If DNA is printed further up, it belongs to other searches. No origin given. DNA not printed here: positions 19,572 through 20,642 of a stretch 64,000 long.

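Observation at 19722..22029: Three-gene module: HTH-XRE/ImmA metallopeptidase, PIN (DUF4411-like), and a membrane-anchored unknown; a candidate novel TA or defence system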

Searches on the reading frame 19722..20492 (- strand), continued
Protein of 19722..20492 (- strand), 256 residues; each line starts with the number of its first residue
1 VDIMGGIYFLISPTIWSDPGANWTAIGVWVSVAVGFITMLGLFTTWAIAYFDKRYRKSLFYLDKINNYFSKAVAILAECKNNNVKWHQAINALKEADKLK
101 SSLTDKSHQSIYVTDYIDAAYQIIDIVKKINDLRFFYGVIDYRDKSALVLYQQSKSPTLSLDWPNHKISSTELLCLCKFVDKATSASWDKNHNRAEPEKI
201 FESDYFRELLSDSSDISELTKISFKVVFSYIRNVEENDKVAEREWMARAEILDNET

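Call 59: find_encoding_contigs(protein=P0229, flank=5000, max_places=2)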
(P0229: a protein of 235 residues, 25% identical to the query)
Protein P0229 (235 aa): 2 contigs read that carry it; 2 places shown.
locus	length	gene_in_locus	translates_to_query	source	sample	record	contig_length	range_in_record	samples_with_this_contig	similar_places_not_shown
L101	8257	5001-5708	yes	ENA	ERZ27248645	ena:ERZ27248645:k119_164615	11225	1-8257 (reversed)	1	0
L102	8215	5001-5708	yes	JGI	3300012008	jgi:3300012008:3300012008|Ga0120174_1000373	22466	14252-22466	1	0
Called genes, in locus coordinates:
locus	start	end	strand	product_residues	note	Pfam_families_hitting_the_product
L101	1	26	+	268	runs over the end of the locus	-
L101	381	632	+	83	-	-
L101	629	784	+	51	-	-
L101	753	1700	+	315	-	-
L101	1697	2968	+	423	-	PF05272:VapE-like_dom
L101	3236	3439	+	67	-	-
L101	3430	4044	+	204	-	PF20901:Sf6_terminase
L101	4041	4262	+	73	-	-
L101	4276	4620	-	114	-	-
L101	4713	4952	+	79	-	PF13560:HTH_31 (weak), PF12844:HTH_19, PF01381:HTH_3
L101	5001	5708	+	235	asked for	-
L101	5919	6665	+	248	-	-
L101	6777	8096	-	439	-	-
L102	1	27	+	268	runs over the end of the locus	-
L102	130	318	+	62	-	-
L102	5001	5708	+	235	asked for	-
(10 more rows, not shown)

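Call 61: search_dna_similar(query=window:19722-20483:-, collection=phages, mode=protein, max_evalue=0.01)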
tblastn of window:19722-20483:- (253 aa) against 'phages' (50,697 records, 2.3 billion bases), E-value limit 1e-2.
No match.

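Call 62: search_dna_similar(query=window:19722-20483:-, collection=plasmids, mode=protein, max_evalue=0.01)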
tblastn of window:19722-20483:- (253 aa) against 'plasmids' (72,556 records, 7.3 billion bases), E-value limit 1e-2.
No match.

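Call 69: search_protein_families(library=pfam, alignment_id=A3, max_evalue=0.01)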
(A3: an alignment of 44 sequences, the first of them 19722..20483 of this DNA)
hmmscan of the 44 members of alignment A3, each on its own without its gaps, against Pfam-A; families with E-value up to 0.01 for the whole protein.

A. member 1, window:19722-20483:- (253 aa): 0 families

B. families by the number of members that match (of 44 scanned): 6 families
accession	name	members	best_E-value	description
PF25225.1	DUF7843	1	8.6e-05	Domain of unknown function (DUF7843)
PF11153.13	DUF2931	1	0.0009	Protein of unknown function (DUF2931)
PF04971.17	Phage_holin_2_1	1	0.0048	Bacteriophage P21 holin S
PF05989.17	Chordopox_A35R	1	0.0064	Chordopoxvirus A35R protein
PF09682.15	Phage_holin_6_1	1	0.0073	Bacteriophage holin of superfamily 6 (Holin_LLH)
PF21259.3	Rgg_C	1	0.008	HTH-type transcriptional regulator Rgg, C-terminal domain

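Call 70: search_protein_families(library=phrogs, alignment_id=A3, max_evalue=0.01)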
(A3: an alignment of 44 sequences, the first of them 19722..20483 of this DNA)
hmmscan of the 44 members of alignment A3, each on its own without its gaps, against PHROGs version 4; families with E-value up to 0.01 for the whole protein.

A. member 1, window:19722-20483:- (253 aa): 1 family
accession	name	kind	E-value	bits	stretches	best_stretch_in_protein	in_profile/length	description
phrog_38431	-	unknown function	0.0055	18.1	0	89-117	88-116/144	-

B. families by the number of members that match (of 44 scanned): 3 families
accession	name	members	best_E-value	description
phrog_38431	-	2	0.0055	-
phrog_4237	-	1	0.0055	holin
phrog_1009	-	1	0.0078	-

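Call 71: search_protein_families(library=padloc, alignment_id=A3, max_evalue=0.01)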
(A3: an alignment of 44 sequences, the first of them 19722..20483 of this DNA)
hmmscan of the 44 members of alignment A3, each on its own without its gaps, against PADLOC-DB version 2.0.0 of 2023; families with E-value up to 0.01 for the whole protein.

A. member 1, window:19722-20483:- (253 aa): 0 families

B. families by the number of members that match (of 44 scanned): 7 families
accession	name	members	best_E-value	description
PDLC01159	CARF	1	0.00022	"CARF, 2 TMs, fused to lon-like S16 protease"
PDLC00783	Cyclase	1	0.00074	oligonucleotide-cyclase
PDLC00135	GajB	1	0.0016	UrvD helicase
PDLC00730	Effector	1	0.0051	TIR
PDLC04437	PDC-M13A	1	0.0054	-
PDLC00696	Effector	1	0.0067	2TM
PDLC00669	Effector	1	0.008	2TM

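Call 72: predict_structure(alignment_id=A3)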
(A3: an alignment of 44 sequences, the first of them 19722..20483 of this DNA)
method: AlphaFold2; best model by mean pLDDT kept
length: 253 residues; sequences in the alignment: 44
mean_pLDDT: 91.9   pTM: 0.83
mean pLDDT of the five models: 91.9, 91.7, 91.6, 91.5, 91.0
residues with pLDDT >= 90: 214; 70-90: 12; 50-70: 22; < 50: 5
segments of 3 or more residues with pLDDT < 50: 1-3
pLDDT, mean of each block of 10 residues (from residue 1): 49 62 91 97 98 98 98 95 97 98 98 98 98 95 96 69 87 98 98 98 93 95 98 96 97 96
secondary structure, 60 per line:
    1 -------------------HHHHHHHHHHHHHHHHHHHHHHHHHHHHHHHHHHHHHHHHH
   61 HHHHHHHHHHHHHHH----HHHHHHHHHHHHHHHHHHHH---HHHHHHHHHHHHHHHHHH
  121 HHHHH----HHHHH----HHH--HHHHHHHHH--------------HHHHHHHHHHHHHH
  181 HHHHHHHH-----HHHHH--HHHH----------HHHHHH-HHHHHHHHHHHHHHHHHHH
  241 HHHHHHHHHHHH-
elements in order: H20-75 H80-99 H103-125 H130-134 H144-152 H167-188 H194-198 H201-204 H215-220 H222-252

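Call 78: fold_search(model_id=the predicted structure, library=viral)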
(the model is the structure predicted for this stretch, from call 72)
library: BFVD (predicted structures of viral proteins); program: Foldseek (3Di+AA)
matches with E <= 10: 367; with E <= 0.001: 0
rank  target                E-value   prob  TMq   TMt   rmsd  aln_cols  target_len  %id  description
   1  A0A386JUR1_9          1.3e-01  0.54  0.24  0.06  26.6       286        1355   12  Replicase polyprotein 1ab [Planarian secretory cell nidovirus]
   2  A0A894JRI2            2.1e-01  0.47  0.25  0.20  16.9       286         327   13  (no name in the UniProt tables at hand)
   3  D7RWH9                2.3e-01  0.30  0.19  0.19  23.1       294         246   14  (no name in the UniProt tables at hand)
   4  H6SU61                2.4e-01  0.47  0.17  0.29  14.8       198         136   13  DUF1216 domain-containing protein [Campylobacter virus IBB35]
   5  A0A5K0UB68            2.9e-01  0.60  0.26  0.28  20.0       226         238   14  t-SNARE coiled-coil homology domain-containing protein [Yasminevirus sp. GU-2018]
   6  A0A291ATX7            3.4e-01  0.30  0.22  0.14  34.6       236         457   13  Uncharacterized protein [Pandoravirus dulcis]
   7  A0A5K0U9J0            3.4e-01  0.16  0.18  0.18  18.3       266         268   11  Uncharacterized protein [Yasminevirus sp. GU-2018]
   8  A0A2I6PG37            4.6e-01  0.38  0.26  0.14  19.8       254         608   14  (no name in the UniProt tables at hand)
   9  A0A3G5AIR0            5.0e-01  0.23  0.23  0.20  28.0       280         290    9  Syntaxin-2 isoform X3 [Sylvanvirus sp.]
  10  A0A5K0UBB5            5.2e-01  0.28  0.23  0.21  28.3       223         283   12  Putative t-snare protein [Yasminevirus sp. GU-2018]
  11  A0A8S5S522            6.6e-01  0.21  0.16  0.22  28.4       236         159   12  Uncharacterized protein [Siphoviridae sp. ctmP938]
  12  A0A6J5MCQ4            7.3e-01  0.14  0.17  0.07  30.2       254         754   13  Uncharacterized protein [uncultured Caudovirales phage]
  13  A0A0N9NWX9            7.3e-01  0.12  0.17  0.22  15.7       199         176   18  (no name in the UniProt tables at hand)
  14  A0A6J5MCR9            7.6e-01  0.12  0.17  0.10  17.3       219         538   11  Uncharacterized protein [uncultured Caudovirales phage]
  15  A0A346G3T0            7.6e-01  0.11  0.16  0.21  16.2       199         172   13  (no name in the UniProt tables at hand)
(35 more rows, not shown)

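Call 82: fold_search(model_id=the predicted structure, library=pdb)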
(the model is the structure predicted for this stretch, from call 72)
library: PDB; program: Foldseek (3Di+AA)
matches with E <= 10: 430; with E <= 0.001: 0
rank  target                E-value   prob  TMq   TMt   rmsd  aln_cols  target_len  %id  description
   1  4wyv_B                2.0e-01  0.51  0.25  0.28  16.4       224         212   12  Crystal Structure of Human Translin in Open Conformation (released 2014-11-26)
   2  1key_B                2.7e-01  0.18  0.18  0.19  18.9       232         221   11  Crystal Structure of Mouse Testis/Brain RNA-binding Protein (TB-RBP) (released 2002-07-03)
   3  9ca3_A                3.0e-01  0.35  0.20  0.19  25.3       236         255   12  Crystal structure of MarE C280S in complex with cyanide bound heme and its native substrate, beta-methyl-L-tryptophan (released 2025-04-02)
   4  4jeh_B                3.0e-01  0.28  0.18  0.20  23.1       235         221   11  Crystal Structure of Munc18a and Syntaxin1 lacking N-peptide complex (released 2013-07-17)
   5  3pja_G                3.1e-01  0.21  0.18  0.20  18.0       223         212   10  Crystal structure of human C3PO complex (released 2011-05-11)
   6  4wyv_A                3.1e-01  0.13  0.15  0.15  18.2       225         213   11  Crystal Structure of Human Translin in Open Conformation (released 2014-11-26)
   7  4wyv_C                3.3e-01  0.16  0.17  0.19  18.6       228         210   10  Crystal Structure of Human Translin in Open Conformation (released 2014-11-26)
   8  1key_D                3.4e-01  0.16  0.19  0.21  18.8       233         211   12  Crystal Structure of Mouse Testis/Brain RNA-binding Protein (TB-RBP) (released 2002-07-03)
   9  7xsj_B                3.6e-01  0.28  0.19  0.21  25.2       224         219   11  The structure of the Mint1/Munc18-1/syntaxin-1 complex (released 2022-11-16)
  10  3pja_A                4.1e-01  0.20  0.18  0.21  17.9       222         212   10  Crystal structure of human C3PO complex (released 2011-05-11)
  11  1key_C                4.1e-01  0.14  0.17  0.19  18.4       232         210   11  Crystal Structure of Mouse Testis/Brain RNA-binding Protein (TB-RBP) (released 2002-07-03)
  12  5cwn                  4.3e-01  0.30  0.21  0.24  18.8       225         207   13  Crystal structure of de novo designed helical repeat protein DHR71 (released 2015-12-16)
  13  6xr2_C                4.7e-01  0.69  0.28  0.40  16.4       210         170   11  Computationally designed right-handed alpha/alpha homotrimeric toroid with 3 repeats per subunit (released 2021-07-14)
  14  5k7v_A                5.0e-01  0.30  0.24  0.22  16.5       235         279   16  Computational Design of Self-Assembling Cyclic Protein Homooligomers (released 2017-04-12)
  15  8gl3                  5.0e-01  0.23  0.18  0.23  20.7       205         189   14  De novo design of monomeric helical bundles for pH-controlled membrane lysis (released 2023-09-06)
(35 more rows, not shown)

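Call 96: find_related_loci(query=A4, collection=viral_contigs, flank=5000)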
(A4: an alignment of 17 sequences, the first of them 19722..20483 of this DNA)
Query A4 (253 aa) in viral_contigs; peptide patterns used: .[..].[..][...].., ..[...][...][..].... (x = any residue, [..] = any of these).
119 stretches matched a pattern, but none encodes a relative of the query by tblastn (E <= 1e-3).
